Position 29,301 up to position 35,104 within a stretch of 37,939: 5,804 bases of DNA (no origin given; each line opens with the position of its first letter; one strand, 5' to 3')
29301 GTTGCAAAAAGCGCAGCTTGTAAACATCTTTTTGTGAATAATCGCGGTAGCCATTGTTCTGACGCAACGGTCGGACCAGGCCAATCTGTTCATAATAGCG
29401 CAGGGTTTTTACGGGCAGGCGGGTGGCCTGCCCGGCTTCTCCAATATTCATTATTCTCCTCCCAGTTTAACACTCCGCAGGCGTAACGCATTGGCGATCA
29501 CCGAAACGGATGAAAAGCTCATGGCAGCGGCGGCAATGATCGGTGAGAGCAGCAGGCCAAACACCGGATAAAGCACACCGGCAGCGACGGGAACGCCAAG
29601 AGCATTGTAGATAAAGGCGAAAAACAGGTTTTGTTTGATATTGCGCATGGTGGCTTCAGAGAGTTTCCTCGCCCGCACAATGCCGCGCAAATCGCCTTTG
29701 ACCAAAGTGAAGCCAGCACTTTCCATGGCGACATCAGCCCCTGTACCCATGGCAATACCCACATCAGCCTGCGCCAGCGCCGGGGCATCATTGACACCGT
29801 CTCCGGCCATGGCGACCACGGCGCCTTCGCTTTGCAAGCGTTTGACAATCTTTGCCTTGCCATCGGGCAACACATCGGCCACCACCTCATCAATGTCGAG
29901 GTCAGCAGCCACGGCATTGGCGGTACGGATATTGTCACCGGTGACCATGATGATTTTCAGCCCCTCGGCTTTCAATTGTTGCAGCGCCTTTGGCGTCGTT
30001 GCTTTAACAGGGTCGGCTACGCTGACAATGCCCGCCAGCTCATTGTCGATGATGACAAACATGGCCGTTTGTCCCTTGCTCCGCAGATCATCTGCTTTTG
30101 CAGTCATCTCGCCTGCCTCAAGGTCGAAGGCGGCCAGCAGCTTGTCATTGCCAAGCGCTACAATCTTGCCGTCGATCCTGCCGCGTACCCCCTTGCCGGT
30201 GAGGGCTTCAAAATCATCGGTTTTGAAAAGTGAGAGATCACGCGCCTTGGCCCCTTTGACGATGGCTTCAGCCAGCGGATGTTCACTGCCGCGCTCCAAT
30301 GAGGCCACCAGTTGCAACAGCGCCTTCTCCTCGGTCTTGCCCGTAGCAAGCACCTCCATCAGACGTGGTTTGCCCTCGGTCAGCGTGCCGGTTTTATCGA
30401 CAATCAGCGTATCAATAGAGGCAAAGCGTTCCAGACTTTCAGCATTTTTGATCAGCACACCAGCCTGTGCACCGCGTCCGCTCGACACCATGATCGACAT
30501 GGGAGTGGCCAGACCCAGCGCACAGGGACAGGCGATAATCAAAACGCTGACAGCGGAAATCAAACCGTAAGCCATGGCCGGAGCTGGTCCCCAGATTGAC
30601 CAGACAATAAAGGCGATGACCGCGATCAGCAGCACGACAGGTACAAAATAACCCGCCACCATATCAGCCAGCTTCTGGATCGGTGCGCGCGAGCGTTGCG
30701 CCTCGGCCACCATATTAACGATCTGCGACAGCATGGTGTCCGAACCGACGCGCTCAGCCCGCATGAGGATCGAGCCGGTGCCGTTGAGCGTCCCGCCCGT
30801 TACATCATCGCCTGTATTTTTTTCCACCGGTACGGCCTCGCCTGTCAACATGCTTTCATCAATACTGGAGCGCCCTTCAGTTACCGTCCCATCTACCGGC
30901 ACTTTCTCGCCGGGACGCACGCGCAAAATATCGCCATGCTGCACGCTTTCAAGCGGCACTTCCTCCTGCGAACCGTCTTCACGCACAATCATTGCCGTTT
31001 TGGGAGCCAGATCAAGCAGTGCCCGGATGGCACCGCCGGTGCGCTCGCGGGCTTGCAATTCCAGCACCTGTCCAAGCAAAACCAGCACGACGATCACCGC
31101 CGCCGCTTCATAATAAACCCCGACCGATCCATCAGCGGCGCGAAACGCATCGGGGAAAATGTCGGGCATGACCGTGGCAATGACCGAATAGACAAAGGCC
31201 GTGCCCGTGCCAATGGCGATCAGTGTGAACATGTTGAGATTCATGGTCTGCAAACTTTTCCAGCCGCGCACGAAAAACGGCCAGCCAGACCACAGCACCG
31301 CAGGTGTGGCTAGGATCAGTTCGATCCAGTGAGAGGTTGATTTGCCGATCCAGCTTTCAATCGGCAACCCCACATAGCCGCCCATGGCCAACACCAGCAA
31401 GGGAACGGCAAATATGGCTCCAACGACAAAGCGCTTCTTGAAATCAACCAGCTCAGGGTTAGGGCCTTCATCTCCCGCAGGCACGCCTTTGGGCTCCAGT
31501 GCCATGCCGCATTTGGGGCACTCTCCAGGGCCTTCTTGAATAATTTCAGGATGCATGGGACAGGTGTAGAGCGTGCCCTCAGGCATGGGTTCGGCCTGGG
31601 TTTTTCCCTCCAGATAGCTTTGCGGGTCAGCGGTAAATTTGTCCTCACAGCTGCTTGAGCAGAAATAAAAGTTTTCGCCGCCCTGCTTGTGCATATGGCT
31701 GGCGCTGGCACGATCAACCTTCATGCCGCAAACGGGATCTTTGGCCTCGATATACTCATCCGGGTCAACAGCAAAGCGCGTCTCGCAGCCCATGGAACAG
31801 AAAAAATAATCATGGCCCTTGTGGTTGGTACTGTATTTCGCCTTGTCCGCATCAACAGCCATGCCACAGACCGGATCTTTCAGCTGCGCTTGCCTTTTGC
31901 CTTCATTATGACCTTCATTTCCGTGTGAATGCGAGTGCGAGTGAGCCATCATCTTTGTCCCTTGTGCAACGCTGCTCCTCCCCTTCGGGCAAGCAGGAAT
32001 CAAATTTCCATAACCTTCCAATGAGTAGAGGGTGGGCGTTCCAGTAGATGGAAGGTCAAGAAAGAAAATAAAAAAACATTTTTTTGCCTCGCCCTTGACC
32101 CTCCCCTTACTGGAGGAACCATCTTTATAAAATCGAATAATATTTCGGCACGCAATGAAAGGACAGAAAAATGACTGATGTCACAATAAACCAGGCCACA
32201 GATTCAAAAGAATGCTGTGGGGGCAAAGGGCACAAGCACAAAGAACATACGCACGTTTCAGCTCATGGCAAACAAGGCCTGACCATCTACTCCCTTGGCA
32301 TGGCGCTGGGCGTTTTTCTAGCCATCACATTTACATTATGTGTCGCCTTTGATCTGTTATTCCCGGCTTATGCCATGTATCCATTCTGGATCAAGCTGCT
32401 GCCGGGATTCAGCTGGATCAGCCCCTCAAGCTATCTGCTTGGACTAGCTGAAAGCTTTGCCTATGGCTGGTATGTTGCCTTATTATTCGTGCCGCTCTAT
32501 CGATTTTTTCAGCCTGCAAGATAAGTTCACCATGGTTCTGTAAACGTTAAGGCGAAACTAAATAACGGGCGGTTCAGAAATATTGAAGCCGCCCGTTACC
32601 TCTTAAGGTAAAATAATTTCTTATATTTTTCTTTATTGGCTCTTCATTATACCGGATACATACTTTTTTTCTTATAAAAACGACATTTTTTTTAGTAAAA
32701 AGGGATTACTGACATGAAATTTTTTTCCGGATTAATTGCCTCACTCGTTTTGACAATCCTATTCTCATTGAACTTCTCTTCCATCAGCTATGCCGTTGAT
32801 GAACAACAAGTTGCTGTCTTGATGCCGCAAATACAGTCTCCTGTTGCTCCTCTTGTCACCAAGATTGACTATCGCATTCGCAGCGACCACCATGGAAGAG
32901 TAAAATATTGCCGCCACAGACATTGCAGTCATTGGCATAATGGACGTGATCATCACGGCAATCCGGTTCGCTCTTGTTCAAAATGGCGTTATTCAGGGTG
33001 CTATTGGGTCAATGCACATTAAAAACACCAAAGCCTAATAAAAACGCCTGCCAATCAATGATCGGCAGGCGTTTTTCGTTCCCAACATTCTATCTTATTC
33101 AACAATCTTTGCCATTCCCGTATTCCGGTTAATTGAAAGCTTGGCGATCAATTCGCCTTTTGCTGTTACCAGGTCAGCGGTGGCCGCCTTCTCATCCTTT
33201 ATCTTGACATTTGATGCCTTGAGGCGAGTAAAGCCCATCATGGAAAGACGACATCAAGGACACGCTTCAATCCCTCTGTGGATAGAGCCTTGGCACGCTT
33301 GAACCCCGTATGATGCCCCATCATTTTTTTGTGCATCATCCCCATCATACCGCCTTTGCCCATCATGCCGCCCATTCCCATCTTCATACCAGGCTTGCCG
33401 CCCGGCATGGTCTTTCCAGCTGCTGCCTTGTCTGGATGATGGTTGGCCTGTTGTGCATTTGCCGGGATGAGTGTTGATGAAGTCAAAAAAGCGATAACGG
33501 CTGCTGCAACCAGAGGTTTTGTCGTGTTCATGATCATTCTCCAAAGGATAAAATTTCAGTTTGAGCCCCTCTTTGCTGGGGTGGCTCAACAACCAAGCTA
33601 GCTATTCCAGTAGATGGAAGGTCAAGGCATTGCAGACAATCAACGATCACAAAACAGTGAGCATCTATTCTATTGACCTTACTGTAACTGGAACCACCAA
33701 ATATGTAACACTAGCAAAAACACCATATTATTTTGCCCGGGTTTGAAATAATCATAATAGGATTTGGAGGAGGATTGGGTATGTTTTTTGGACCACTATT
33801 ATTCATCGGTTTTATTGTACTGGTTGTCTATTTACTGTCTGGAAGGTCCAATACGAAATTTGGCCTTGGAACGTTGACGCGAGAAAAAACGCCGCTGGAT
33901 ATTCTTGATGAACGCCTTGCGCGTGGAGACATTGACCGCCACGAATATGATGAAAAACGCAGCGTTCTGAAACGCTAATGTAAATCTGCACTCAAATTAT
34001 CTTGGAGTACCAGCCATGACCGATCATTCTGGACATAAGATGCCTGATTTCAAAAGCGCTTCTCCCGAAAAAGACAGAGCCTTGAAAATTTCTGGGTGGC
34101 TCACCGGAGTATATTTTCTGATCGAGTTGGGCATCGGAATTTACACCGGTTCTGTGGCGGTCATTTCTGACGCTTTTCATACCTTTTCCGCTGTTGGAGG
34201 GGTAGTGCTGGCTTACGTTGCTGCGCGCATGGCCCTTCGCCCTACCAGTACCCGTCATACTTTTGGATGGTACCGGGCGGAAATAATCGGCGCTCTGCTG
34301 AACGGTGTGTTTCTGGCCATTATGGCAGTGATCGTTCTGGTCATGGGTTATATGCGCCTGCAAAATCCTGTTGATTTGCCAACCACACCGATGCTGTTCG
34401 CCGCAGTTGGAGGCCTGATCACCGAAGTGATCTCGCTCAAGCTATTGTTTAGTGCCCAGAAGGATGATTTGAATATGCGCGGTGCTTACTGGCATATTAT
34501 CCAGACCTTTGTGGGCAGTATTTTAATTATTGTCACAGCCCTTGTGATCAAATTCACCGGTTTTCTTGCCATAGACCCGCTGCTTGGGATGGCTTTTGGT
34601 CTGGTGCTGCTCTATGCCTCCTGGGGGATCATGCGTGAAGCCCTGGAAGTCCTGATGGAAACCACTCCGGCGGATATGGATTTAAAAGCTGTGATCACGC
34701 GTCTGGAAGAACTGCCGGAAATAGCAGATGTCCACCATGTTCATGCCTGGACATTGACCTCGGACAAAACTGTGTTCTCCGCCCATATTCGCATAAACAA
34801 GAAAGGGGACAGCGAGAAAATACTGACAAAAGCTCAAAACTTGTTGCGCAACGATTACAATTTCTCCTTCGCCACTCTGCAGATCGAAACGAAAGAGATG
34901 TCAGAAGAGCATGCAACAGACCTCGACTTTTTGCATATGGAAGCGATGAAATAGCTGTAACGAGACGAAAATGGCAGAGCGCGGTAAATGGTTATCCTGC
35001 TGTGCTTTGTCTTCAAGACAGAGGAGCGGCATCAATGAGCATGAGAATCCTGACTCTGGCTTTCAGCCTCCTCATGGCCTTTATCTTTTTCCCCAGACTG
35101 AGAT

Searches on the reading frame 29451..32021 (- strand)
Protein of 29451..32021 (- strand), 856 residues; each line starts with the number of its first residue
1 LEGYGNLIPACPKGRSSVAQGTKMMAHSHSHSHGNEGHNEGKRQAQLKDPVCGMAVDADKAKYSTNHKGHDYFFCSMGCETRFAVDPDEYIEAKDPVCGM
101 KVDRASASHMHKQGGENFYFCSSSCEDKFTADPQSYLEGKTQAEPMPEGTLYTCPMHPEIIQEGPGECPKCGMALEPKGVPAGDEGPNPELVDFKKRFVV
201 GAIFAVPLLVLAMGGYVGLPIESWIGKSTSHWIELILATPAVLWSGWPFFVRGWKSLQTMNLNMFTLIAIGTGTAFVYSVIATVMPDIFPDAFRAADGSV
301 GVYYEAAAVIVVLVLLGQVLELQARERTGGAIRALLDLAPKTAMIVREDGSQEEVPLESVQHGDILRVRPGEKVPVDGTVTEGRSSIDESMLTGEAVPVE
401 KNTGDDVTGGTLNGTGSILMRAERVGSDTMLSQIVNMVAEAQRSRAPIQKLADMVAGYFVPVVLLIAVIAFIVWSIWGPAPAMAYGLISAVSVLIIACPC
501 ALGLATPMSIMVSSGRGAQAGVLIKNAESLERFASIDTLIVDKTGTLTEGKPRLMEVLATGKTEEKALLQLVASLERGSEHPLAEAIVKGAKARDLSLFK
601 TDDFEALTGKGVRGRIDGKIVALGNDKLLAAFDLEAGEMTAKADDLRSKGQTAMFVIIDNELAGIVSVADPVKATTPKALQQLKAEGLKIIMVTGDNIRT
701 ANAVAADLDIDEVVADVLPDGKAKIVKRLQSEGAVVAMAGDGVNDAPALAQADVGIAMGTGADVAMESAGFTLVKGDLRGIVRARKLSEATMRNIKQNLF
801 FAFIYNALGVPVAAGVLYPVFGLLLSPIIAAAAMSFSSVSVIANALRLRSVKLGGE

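Call 30: search_protein_families(library=pfam, proteins=[window:29451-32021:-], max_evalue=0.001)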
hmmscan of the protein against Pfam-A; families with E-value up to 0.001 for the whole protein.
window:29451-32021:- (856 aa): 6 families
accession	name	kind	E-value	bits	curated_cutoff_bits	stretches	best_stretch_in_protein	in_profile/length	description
PF00122.25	E1-E2_ATPase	-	4.1e-60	202.8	28.1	1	338-519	2-180/181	E1-E2 ATPase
PF00702.32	Hydrolase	-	6.1e-36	125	26.4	1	536-753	1-191/191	haloacid dehalogenase-like hydrolase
PF04945.19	YHS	-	7.4e-23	80.7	30.3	2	48-93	2-46/47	YHS domain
PF19335.5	HMBD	-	3.1e-13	49.9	23.6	1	152-178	2-28/28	Heavy metal binding domain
PF08282.18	Hydrolase_3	-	4.8e-08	33.5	20.9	1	724-782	194-252/255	haloacid dehalogenase-like hydrolase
PF24273.1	TRASH_HVO_1752_C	-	0.00019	21.9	27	0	98-131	7-38/47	HVO_1752, C-terminal TRASH domain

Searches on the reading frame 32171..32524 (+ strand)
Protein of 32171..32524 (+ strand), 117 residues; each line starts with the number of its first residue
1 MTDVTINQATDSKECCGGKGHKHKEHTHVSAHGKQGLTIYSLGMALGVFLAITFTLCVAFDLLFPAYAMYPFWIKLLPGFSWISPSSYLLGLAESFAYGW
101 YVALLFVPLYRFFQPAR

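Call 30: search_protein_families(library=pfam, proteins=[window:32171-32524:+], max_evalue=0.001)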
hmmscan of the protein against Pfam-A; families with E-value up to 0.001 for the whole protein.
window:32171-32524:+ (117 aa): 1 family
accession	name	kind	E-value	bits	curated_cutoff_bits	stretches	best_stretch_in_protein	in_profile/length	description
PF18926.5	DUF5676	-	3.8e-07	31.4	27.6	1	41-112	4-81/82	2TM family of unknown function (DUF5676)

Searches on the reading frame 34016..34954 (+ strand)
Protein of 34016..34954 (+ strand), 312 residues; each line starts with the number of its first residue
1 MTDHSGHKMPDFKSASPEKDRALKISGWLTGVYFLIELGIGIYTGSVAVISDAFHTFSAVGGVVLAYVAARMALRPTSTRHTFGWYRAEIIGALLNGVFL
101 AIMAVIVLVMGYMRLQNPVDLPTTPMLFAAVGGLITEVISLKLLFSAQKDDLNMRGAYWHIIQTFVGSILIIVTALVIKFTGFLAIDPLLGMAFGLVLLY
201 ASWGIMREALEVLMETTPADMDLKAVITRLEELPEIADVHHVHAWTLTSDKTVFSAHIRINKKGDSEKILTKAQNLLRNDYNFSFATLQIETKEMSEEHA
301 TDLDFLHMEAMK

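Call 30: search_protein_families(library=pfam, proteins=[window:34016-34954:+], max_evalue=0.001)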
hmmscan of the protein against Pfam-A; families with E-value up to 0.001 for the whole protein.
window:34016-34954:+ (312 aa): 2 families
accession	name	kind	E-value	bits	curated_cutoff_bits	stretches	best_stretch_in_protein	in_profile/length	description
PF01545.26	Cation_efflux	-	9.5e-34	117.3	26.6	1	24-214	2-198/198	Cation efflux family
PF16916.11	ZT_dimer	-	1.8e-11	44.3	26.7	1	219-292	2-77/78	Dimerisation domain of Zinc Transporter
